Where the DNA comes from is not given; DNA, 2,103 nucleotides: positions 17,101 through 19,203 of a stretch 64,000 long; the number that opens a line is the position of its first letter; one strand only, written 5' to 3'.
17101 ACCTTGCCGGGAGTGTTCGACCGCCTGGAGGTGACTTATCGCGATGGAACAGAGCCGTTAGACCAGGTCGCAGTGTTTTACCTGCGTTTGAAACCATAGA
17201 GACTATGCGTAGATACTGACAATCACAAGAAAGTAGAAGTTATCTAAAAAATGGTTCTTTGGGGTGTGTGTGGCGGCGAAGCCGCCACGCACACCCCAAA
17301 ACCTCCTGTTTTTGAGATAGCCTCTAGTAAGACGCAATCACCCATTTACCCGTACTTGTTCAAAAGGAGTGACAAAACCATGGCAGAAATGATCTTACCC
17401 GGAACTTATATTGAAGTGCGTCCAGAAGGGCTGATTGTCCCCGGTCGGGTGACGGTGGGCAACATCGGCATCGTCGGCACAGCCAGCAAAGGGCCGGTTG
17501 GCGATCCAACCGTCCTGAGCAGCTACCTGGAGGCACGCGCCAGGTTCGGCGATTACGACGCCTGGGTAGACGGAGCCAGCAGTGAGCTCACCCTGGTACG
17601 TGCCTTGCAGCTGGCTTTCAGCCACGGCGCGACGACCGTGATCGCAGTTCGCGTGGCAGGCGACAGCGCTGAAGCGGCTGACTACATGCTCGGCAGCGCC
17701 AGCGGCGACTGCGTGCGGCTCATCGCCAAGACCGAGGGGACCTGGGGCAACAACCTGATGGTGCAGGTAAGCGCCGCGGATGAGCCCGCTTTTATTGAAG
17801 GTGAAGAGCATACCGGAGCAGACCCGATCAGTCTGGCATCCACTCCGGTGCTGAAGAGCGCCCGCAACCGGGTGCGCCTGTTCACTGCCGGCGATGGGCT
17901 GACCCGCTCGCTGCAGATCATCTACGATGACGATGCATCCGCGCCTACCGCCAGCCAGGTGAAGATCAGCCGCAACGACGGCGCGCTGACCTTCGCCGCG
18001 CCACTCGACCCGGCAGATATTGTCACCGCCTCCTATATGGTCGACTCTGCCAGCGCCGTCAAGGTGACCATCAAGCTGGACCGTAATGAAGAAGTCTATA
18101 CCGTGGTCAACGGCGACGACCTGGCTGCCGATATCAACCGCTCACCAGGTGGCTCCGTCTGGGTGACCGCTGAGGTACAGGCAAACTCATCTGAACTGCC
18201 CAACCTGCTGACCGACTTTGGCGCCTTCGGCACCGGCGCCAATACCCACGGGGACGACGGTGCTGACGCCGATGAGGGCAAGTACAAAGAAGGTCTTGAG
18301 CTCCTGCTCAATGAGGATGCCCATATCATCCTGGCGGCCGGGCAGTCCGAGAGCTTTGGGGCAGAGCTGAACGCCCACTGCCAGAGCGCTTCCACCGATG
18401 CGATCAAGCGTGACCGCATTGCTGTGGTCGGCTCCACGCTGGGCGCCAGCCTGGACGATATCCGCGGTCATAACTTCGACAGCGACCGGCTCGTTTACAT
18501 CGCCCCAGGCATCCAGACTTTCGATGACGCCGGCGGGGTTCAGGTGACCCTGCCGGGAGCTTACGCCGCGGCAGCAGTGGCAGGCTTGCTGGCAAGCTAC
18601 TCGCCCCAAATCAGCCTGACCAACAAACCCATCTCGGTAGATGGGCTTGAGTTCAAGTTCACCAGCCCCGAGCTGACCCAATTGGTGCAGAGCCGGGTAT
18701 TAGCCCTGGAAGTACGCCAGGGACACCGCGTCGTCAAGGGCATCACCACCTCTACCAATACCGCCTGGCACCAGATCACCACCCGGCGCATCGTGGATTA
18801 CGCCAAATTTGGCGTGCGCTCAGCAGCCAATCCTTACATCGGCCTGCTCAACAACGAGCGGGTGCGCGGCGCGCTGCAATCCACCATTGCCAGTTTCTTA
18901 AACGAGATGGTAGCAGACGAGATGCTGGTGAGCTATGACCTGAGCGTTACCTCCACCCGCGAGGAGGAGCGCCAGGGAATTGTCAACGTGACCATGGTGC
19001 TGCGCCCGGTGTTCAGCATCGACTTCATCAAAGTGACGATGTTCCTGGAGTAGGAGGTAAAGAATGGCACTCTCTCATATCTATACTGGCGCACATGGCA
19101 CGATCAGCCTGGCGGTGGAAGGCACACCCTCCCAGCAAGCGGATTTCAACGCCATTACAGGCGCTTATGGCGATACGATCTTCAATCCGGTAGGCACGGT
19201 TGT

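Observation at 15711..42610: Head-less ~27-kb single-strand operon for a contractile phage-tail-like machine with Mu/PBSX-type gene order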

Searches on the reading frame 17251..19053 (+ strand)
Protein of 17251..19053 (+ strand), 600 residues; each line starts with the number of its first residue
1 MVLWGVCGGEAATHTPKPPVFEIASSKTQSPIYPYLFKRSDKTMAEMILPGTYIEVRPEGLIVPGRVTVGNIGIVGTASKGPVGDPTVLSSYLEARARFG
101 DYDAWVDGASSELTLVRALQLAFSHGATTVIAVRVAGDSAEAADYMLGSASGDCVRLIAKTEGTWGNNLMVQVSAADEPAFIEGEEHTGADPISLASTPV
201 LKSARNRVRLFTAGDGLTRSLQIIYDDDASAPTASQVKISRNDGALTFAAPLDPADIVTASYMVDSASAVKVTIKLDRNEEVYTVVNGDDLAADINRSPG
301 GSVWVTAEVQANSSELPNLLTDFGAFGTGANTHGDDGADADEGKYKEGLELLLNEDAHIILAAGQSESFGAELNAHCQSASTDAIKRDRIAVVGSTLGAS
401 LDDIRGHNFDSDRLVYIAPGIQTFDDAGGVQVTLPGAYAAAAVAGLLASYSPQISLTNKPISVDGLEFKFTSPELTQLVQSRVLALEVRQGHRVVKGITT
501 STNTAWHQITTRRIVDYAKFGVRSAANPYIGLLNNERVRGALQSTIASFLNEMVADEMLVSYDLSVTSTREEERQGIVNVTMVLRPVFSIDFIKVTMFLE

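Call 3: search_protein_families(library=pfam, proteins=[window:17251-19053:+], max_evalue=0.01)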
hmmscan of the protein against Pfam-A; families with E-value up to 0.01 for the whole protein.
window:17251-19053:+ (600 aa): 2 families
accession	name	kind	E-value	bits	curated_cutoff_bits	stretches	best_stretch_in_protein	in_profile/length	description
PF17482.7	Phage_sheath_1C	-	3.4e-12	46.7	26.9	1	502-598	2-102/104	Phage tail sheath C-terminal domain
PF04984.19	Phage_sheath_1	-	1.2e-07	32.2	31.4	1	342-500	5-168/168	Phage tail sheath protein subtilisin-like domain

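Call 9: search_protein_families(library=phrogs, proteins=[window:17251-19053:+], max_evalue=0.01)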
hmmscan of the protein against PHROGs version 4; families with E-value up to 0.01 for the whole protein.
window:17251-19053:+ (600 aa): 9 families
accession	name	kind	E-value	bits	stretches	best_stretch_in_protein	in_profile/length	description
phrog_279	-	tail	3e-45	155.9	1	47-599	12-482/489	tail sheath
phrog_23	-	tail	1.3e-31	110.9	1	41-596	16-459/496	tail sheath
phrog_16991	-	tail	1.5e-20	74.2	2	437-586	601-759/777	tail sheath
phrog_10244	-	tail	1.1e-14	55.5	1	390-572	225-404/431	tail sheath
phrog_30392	-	tail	5.6e-10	39.1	1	333-597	488-763/774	tail sheath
phrog_10581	-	tail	9e-05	21.9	1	500-598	807-908/915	tail sheath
phrog_20240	-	unknown function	0.0015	19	1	69-136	26-85/272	-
phrog_11242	-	unknown function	0.0049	18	0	72-142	29-94/128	-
phrog_907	-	tail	0.0084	16.2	0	507-599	269-370/376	tail sheath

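Call 13: find_homologous_proteins(query=window:17380-19053:+, max_evalue=1e-10)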
Query window:17380-19053:+ (557 aa): 2017 proteins with E <= 1e-10 among 8000 candidates; the best 120 are listed.
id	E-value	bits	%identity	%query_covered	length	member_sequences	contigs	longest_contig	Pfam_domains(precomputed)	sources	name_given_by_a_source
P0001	0.0e+0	1211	100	100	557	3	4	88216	PF04984.20,PF17482.8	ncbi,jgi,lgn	-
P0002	3.8e-297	1004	82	100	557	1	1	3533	PF04984.20,PF17482.8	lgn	-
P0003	2.2e-284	962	78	100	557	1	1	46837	PF17482.8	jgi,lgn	-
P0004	2.4e-284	962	78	100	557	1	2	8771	PF17482.8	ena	-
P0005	9.7e-278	940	78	100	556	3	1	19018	PF04984.20,PF17482.8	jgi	-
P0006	1.0e-277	940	76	100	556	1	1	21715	PF04984.20,PF17482.8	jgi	jgi:hypothetical protein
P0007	3.1e-273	925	75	100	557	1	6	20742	PF04984.20,PF17482.8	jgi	jgi:hypothetical protein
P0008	2.3e-272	922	83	89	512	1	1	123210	-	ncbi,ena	-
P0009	5.9e-269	911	75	100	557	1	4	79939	PF04984.20,PF17482.8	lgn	-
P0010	1.9e-268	909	74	100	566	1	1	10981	PF04984.20,PF17482.8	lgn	-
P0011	1.5e-262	890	74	100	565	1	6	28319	PF17482.8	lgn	-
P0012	2.3e-261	886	74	100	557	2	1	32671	PF17482.8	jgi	jgi:hypothetical protein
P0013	6.7e-260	881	71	100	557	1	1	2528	PF04984.20,PF17482.8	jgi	-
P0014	1.4e-259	880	74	100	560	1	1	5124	PF17482.8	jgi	jgi:hypothetical protein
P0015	5.1e-255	865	73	100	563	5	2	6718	PF17482.8,PF17481.8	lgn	-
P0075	6.1e-216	736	65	100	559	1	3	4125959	PF04984.20,PF17482.8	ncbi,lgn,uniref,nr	ncbi:phage tail sheath subtilisin-like domain-containing protein [Geoalkalibacter halelectricus]|uni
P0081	3.9e-215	734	64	100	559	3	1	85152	PF17482.8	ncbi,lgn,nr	ncbi:MAG: uncharacterized protein JWQ37_675 [Blastococcus sp.]|nr:uncharacterized protein [Blastococ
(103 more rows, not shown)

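Call 14: find_encoding_contigs(protein=P0075, flank=10000, max_places=2)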
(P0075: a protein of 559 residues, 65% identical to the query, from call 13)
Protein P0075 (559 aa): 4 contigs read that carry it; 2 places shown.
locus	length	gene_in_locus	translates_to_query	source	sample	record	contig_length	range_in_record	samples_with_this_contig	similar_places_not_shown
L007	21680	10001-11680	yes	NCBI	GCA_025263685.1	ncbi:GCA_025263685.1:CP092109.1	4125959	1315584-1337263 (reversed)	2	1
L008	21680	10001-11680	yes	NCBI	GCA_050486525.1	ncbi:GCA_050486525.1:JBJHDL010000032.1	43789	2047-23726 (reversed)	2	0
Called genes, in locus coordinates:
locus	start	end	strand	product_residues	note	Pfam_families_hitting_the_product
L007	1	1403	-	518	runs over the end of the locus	PF05235:CHAD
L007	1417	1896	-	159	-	PF01928:CYTH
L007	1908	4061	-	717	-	PF13089:PP_kinase_N, PF02503:PP_kinase, PF17941:PP_kinase_C_1, PF13091:PLDc_2 (faint), PF13090:PP_kinase_C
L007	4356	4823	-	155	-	PF00027:cNMP_binding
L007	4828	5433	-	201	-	PF05494:MlaC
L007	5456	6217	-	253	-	PF04333:MlaA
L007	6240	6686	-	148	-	PF02470:MlaD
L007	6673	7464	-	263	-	PF00005:ABC_tran, PF13304:AAA_21 (weak)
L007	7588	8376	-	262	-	PF02405:MlaE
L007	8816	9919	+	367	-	-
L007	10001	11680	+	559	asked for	PF04984:Phage_sheath_1, PF17482:Phage_sheath_1C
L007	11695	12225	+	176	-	-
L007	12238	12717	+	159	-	-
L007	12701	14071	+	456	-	-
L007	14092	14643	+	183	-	-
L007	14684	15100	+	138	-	-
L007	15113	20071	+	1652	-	PF00691:OmpA, PF01471:PG_binding_1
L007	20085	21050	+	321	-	-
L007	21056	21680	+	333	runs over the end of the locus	-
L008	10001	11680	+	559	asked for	PF04984:Phage_sheath_1, PF17482:Phage_sheath_1C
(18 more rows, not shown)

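Call 15: find_encoding_contigs(protein=P0081, flank=10000, max_places=2)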
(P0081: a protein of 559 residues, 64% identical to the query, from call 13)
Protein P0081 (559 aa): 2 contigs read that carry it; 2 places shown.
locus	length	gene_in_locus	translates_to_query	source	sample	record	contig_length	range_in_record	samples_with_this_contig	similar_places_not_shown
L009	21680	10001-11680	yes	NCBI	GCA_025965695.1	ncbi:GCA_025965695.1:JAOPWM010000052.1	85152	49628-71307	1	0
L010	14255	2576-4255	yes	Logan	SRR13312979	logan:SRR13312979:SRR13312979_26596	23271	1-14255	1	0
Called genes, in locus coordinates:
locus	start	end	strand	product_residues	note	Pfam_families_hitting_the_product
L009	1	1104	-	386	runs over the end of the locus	PF07690:MFS_1 (weak), PF00083:Sugar_tr (weak), PF07690:MFS_1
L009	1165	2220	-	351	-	PF08240:ADH_N, PF16912:Glu_dehyd_C, PF00107:ADH_zinc_N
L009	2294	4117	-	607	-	PF07992:Pyr_redox_2, PF00743:FMO-like, PF13738:Pyr_redox_3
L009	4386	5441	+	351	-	PF26965:MimR_N, PF01590:GAF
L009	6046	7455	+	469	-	PF05694:SBP56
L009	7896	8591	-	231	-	-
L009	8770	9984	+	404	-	-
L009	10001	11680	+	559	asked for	PF17482:Phage_sheath_1C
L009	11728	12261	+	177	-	-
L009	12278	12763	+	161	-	-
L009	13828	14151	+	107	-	-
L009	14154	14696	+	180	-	-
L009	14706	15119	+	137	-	-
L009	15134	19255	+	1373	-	PF00691:OmpA, PF01471:PG_binding_1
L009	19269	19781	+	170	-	-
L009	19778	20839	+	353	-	-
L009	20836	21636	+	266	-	PF04717:Phage_base_V (faint)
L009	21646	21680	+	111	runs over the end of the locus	-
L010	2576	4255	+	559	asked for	PF17482:Phage_sheath_1C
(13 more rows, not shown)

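Call 16: search_dna_similar(query=window:17380-19053:+, collection=phages, mode=protein, max_rows=15)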
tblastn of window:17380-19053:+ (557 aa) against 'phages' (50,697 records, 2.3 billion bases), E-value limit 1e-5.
Records with a match: 26; places in all: 26; records where one place covers at least 80% of the query: 0.
Best place of each record, by identity: <60% 26.
By first word of the organism name: Bacillus 10; Microcystis 9; Cyanophage 4; Lysinibacillus 2; Moorella 1.
By host as written in the record: - 7; Microcystis aeruginosa FACHB524 4; Bacillus megaterium str. ATCC 43725 2; Lysinibacillus fusiformis 2; Bacillus thuringiensis 2; Microcystis aeruginosa 2; Bacillus sp. ET1 1; Bacillus thuringiensis kurstaki 1; and 5 more.
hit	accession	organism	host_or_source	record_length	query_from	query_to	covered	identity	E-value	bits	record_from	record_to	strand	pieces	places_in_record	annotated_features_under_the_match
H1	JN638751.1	Bacillus phage G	Bacillus megaterium str. ATCC 43725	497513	329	552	40%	30.3%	1e-6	57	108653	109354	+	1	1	178: gp178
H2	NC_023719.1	Bacillus phage G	Bacillus megaterium str. ATCC 43725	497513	329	552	40%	30.3%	1e-6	57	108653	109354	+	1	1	178: tail sheath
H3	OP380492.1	Bacillus phage Nachito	Bacillus sp. ET1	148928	328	553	41%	29.3%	2e-6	57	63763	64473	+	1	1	tail sheath protein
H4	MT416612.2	Bacillus phage YungSlug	Bacillus thuringiensis kurstaki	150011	315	553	43%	27.5%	4e-8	62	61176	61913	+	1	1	tail sheath protein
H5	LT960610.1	Bacillus phage SBSphiC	Bacillus subtilis BEST7003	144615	316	553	43%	27.6%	1e-7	61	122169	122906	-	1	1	record has no annotation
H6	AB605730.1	Bacillus phage SP-10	-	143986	316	553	43%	27.6%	1e-7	61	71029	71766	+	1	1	tail sheath protein precursor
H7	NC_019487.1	Bacillus phage SP-10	-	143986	316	553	43%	27.6%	1e-7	61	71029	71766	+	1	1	tail sheath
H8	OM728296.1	Bacillus phage vB_BsuM-Goe26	Bacillus subtilis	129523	316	553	43%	27.6%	1e-7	61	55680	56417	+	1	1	hypothetical protein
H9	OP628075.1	Lysinibacillus phage vB_LfM_LysYB1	Lysinibacillus fusiformis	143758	314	553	43%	25.9%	1e-7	61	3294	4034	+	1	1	tail sheath protein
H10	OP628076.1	Lysinibacillus phage vB_LfM_LysYB2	Lysinibacillus fusiformis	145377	314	553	43%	25.9%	1e-7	61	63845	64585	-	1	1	tail sheath protein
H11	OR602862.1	Moorella phage MTATph1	Moorella thermoacetica DSM 103132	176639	324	557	42%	22.6%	7e-6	55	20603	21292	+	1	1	tail sheath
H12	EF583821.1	Bacillus phage 0305phi8-36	Bacillus thuringiensis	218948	410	541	24%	26.8%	3e-6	57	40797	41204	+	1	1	ORF139: tail sheath subunit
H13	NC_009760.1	Bacillus phage 0305phi8-36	Bacillus thuringiensis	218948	410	541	24%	26.8%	3e-6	57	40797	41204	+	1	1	ORF139: tail sheath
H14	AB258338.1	Cyanophage Ma-LMM02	-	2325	440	554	21%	25.8%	5e-6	55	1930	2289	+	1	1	putative phage tail sheath protein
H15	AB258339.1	Cyanophage Ma-LMM03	-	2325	440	554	21%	25.8%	5e-6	55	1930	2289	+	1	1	putative phage tail sheath protein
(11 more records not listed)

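Call 17: search_solved_structures(query=window:17380-19053:+, max_evalue=0.01)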
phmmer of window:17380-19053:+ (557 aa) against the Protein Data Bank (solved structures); distinct sequences matched with E-value up to 0.01: 4.
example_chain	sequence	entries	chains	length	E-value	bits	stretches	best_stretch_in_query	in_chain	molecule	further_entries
8bky_A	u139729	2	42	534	0.00017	23.7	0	4-109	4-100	Phage tail sheath protein | Phage tail sheath family protein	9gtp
8bl4_V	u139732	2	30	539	0.0006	21.9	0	5-109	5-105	Phage tail sheath family protein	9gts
9ezm_A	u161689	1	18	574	0.0008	21.5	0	1-135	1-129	Phage tail sheath protein FI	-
3j9q_A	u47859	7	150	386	0.007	18.4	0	363-475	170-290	sheath | Pyocin sheath PA0622 | Sheath PA0622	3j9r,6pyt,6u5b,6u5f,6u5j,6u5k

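Call 23: find_related_loci(query=A1, collection=genome_contigs, flank=10000)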
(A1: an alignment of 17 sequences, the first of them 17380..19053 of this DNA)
Query A1 (557 aa) in genome_contigs; peptide patterns used: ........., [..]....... (x = any residue, [..] = any of these).
265 stretches matched a pattern; 239 encode a relative of the query (tblastn E <= 1e-3); the best 80 are kept; 80 distinct loci.
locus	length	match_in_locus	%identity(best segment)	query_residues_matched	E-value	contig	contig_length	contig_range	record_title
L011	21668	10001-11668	67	1-557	0e+0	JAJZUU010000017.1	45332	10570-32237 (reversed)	MAG: Proteobacteria bacterium isolate SKS4.bin47 NODE_1191_length_45332_cov_6.739255, whole genome shotgun sequence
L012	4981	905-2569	63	1-557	0e+0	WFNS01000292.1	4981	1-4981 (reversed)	MAG: Gammaproteobacteria bacterium isolate S012_118 k151_93346, whole genome shotgun sequence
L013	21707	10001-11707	65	1-557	0e+0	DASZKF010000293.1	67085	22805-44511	MAG TPA_asm: Pyrinomonadaceae bacterium isolate SMAG_U6648 k141_1119874, whole genome shotgun sequence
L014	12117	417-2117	64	1-557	0e+0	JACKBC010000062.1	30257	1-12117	MAG: Caldilineaceae bacterium isolate HK-STAS-CHLO-11 HK-STAS-CHLO-11_62, whole genome shotgun sequence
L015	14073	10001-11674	68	1-557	0e+0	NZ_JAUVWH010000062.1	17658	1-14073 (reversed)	MAG: Geoalkalibacter sp. isolate CSMAG_1185 CSMAG_1185_k127_441440_length_17658_cov_101.0597, whole genome shotgun seque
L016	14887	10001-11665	62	1-557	0e+0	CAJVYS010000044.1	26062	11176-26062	MAG TPA_asm: uncultured Gammaproteobacteria bacterium isolate DRR093004_bin.26_MetaBAT_v2.12.1_MAG genome assembly, cont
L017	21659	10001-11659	65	1-557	0e+0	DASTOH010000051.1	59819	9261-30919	MAG TPA_asm: Anaerolineales bacterium isolate SMAG_U2165 k141_775208, whole genome shotgun sequence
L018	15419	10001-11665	63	1-557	0e+0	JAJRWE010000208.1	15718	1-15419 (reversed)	MAG: Gammaproteobacteria bacterium isolate Dive96_bin2.149 k141_3317856, whole genome shotgun sequence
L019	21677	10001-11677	64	1-557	0e+0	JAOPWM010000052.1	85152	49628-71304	MAG: Blastococcus sp. isolate RYN_174 scaffold_815726, whole genome shotgun sequence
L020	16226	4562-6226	62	1-557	0e+0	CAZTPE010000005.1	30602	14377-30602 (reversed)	MAG TPA_asm: uncultured Ectothiorhodospiraceae bacterium isolate SRP128015_co1_67 genome assembly, contig: NODE_1665_len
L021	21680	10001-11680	62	1-557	0e+0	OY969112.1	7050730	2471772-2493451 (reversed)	MAG: uncultured Acidobacteriota bacterium isolate MFD04212.bin.1.16 genome assembly, chromosome: 1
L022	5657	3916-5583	61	1-557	0e+0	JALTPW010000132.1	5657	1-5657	MAG: Chromatiales bacterium isolate S140_maxbin2_scaf2bin.116 S140_NODE_12925_length_5657_cov_5.654611, whole genome sho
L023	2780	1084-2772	60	1-557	0e+0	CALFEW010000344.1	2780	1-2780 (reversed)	MAG TPA_asm: uncultured Chloroflexi bacterium isolate SRR5576001_bin.34_CONCOCT_v1.1_MAG genome assembly, contig: ERZ795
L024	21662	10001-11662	65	1-557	0e+0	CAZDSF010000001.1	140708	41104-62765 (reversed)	MAG TPA_asm: uncultured Anaerolineales bacterium isolate binchicken_co26_174 genome assembly, contig: NODE_151_length_14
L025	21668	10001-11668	63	1-557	0e+0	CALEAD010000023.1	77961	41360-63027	MAG: uncultured Anaerolineae bacterium isolate N1_Bin_METABAT__191_1 genome assembly, contig: c_000000187421, whole geno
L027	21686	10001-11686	58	1-557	0e+0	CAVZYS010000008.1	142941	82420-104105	MAG: uncultured Acidobacteriaceae bacterium isolate MFD06435.bin.1.192 genome assembly, contig: contig_132089, whole gen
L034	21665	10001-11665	58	1-557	0e+0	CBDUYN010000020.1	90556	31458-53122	MAG TPA_asm: uncultured bacterium isolate SRR22302374_binner12_Refined_89 genome assembly, contig: ERZ26661914.66, whole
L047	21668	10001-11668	54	3-557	2e-173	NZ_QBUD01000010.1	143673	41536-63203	Yoonia sediminilitoris strain DSM 29955 Ga0183446_110, whole genome shotgun sequence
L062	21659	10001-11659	56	1-557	3e-165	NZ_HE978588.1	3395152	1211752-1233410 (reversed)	Cellulomonas massiliensis JC225, whole genome shotgun sequence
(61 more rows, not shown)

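Call 28: search_protein_families(library=pfam, alignment_id=A2, max_evalue=0.00001)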
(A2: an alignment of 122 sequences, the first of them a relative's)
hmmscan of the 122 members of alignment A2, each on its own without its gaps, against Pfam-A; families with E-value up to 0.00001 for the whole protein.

A. member 1, L011:258-1655:+ (465 aa): 2 families
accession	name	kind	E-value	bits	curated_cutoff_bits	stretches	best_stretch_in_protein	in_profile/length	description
PF02801.28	Ketoacyl-synt_C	-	2e-28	99.2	20.8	1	313-420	4-117/119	Beta-ketoacyl synthase, C-terminal domain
PF00109.32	ketoacyl-synt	-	5.9e-22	78.9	20.8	1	164-304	112-249/252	Beta-ketoacyl synthase, N-terminal domain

B. families by the number of members that match (of 122 scanned): 158 families (the first 25 are shown)
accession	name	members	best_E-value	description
PF03704.23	BTAD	8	3.5e-23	Bacterial transcriptional activator domain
PF00158.32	Sigma54_activat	4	3e-65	Sigma-54 interaction domain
PF00535.33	Glycos_transf_2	4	4.5e-35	Glycosyl transferase family 2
PF00534.26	Glycos_transf_1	4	1e-34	Glycosyl transferases group 1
PF13692.12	Glyco_trans_1_4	4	1e-32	Glycosyl transferases group 1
PF25601.1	AAA_lid_14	4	3.5e-29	AAA+ ATPase lid domain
PF14532.12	Sigma54_activ_2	4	1.3e-27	Sigma-54 interaction domain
PF07719.23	TPR_2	4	2.8e-21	Tetratricopeptide repeat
PF00515.34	TPR_1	4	2.9e-18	Tetratricopeptide repeat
PF13181.12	TPR_8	4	1.4e-16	Tetratricopeptide repeat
PF13439.12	Glyco_transf_4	4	1.8e-15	Glycosyltransferase Family 4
PF13424.12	TPR_12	3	8.1e-40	Tetratricopeptide repeat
PF14559.12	TPR_19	3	1.1e-19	Tetratricopeptide repeat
PF13579.12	Glyco_trans_4_4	3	5.8e-18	Glycosyl transferase 4-like domain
PF13428.12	TPR_14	3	2.1e-16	Tetratricopeptide repeat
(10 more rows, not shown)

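Call 35: search_protein_families(library=ncbifam, proteins=[window:17380-19053:+], max_evalue=0.01)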
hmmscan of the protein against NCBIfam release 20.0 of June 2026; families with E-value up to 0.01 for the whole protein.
window:17380-19053:+ (557 aa): 0 families

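Call 60: find_related_loci(query=A1, collection=viral_contigs, flank=10000)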
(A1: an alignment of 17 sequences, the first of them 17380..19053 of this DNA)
Query A1 (557 aa) in viral_contigs; peptide patterns used: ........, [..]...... (x = any residue, [..] = any of these).
47 stretches matched a pattern; 3 encode a relative of the query (tblastn E <= 1e-3); 3 distinct loci.
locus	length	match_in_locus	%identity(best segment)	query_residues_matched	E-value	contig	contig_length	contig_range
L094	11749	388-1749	49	1-556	1e-87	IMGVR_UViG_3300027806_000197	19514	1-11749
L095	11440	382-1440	49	5-556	5e-68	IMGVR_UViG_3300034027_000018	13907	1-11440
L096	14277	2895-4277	35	1-557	3e-58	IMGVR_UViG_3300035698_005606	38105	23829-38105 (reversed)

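Call 67: search_protein_families(library=pfam, proteins=[L007:18269-20071:+, L007:20085-21050:+, L009:17453-19255:+, L009:19269-19781:+, L017:18518-20320:+, L062:18268-20070:+, L047:17285-19087:+, L047:19096-19845:+, L027:19703-20131:+, L034:18760-19359:+], max_evalue=0.01)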
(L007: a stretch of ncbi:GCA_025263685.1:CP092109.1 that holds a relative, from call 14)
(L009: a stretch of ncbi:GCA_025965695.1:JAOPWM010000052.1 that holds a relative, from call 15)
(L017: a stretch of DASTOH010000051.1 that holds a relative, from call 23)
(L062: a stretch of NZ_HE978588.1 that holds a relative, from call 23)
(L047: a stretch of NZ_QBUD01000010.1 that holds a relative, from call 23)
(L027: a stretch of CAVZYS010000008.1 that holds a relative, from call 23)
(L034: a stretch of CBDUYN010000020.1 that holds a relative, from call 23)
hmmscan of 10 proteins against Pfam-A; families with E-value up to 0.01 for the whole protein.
L007:18269-20071:+ (600 aa): 0 families

L007:20085-21050:+ (321 aa): 0 families

L009:17453-19255:+ (600 aa): 0 families

L009:19269-19781:+ (170 aa): 1 family
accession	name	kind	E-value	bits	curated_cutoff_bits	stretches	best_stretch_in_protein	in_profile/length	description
PF13646.12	HEAT_2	-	7.7e-05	23.3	27.7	1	76-131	5-61/88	HEAT repeats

L017:18518-20320:+ (600 aa): 1 family
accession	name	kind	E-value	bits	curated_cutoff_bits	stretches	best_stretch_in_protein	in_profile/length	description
PF01833.30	TIG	-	3.1e-10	40.3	20.9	1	514-599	1-82/84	IPT/TIG domain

L062:18268-20070:+ (600 aa): 0 families

L047:17285-19087:+ (600 aa): 0 families

L047:19096-19845:+ (249 aa): 0 families

L027:19703-20131:+ (142 aa): 0 families

L034:18760-19359:+ (199 aa): 2 families
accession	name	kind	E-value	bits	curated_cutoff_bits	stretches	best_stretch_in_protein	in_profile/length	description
PF13646.12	HEAT_2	-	3.2e-07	31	27.7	1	68-129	12-70/88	HEAT repeats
PF22737.1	NNH6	-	0.0016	19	27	1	70-113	2-44/114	NACHT N-terminal Helical domain 6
